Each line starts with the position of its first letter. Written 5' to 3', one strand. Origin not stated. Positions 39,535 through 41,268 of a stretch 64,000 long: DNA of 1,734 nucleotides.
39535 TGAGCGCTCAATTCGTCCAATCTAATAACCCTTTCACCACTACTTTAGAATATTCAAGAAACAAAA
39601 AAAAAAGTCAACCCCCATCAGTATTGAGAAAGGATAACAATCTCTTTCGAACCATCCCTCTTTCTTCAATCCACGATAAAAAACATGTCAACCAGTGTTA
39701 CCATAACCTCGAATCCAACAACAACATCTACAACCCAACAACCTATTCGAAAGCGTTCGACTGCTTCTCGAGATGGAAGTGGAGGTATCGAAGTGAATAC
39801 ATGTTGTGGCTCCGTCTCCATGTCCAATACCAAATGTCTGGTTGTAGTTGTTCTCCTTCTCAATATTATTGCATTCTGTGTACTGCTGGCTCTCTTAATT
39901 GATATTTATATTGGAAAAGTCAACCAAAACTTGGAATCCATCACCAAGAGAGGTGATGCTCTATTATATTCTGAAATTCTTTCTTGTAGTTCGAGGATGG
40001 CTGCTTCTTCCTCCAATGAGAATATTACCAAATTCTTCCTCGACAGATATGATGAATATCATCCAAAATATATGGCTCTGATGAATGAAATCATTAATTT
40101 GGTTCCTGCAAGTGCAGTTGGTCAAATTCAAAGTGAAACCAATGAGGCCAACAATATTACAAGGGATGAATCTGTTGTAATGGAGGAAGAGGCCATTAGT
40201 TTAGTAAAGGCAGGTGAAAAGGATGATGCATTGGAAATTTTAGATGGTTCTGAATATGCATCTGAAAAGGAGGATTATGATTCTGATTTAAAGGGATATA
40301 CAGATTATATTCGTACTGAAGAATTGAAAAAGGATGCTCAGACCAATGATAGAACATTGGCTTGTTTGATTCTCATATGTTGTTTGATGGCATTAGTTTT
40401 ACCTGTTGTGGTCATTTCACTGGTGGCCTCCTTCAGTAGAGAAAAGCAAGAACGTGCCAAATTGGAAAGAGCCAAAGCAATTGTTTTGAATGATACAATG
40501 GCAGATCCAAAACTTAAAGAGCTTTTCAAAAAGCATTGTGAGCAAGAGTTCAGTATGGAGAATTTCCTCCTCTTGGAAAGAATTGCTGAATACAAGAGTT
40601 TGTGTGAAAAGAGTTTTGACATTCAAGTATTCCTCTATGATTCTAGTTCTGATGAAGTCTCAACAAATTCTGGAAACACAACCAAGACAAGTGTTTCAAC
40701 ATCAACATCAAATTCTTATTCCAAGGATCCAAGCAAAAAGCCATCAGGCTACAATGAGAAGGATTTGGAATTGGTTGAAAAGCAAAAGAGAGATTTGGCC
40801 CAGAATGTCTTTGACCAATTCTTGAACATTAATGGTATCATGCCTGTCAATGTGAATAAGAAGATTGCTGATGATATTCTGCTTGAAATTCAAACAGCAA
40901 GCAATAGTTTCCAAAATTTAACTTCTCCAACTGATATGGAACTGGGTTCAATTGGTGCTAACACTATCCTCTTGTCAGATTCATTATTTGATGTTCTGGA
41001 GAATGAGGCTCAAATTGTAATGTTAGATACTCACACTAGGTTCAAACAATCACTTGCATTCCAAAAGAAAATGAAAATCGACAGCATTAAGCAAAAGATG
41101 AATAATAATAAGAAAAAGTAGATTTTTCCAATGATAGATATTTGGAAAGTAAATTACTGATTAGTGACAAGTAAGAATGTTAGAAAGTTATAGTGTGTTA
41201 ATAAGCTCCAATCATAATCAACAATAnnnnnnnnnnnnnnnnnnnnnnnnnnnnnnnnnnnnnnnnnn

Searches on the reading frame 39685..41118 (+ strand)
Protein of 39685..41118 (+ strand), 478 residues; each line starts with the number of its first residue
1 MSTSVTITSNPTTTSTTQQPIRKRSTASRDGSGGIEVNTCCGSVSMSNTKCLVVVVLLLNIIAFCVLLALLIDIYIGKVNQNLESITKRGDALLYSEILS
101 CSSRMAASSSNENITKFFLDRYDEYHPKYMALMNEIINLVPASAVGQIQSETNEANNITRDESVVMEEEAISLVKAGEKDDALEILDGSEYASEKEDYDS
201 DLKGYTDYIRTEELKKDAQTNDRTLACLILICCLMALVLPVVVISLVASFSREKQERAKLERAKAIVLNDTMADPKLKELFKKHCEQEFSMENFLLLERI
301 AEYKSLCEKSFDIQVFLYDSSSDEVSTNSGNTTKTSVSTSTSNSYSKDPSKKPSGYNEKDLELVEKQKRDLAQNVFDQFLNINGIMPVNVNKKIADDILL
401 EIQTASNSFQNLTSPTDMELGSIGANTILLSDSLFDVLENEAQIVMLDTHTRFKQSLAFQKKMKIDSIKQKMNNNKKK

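Call 25: search_protein_families(library=pfam, proteins=[window:39685-41118:+], max_evalue=0.01)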
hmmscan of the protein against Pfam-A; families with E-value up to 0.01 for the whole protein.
window:39685-41118:+ (478 aa): 1 family
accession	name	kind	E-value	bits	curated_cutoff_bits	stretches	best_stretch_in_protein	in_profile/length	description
PF00615.24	RGS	-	0.001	19.9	23.9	0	269-398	3-76/117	Regulator of G protein signaling domain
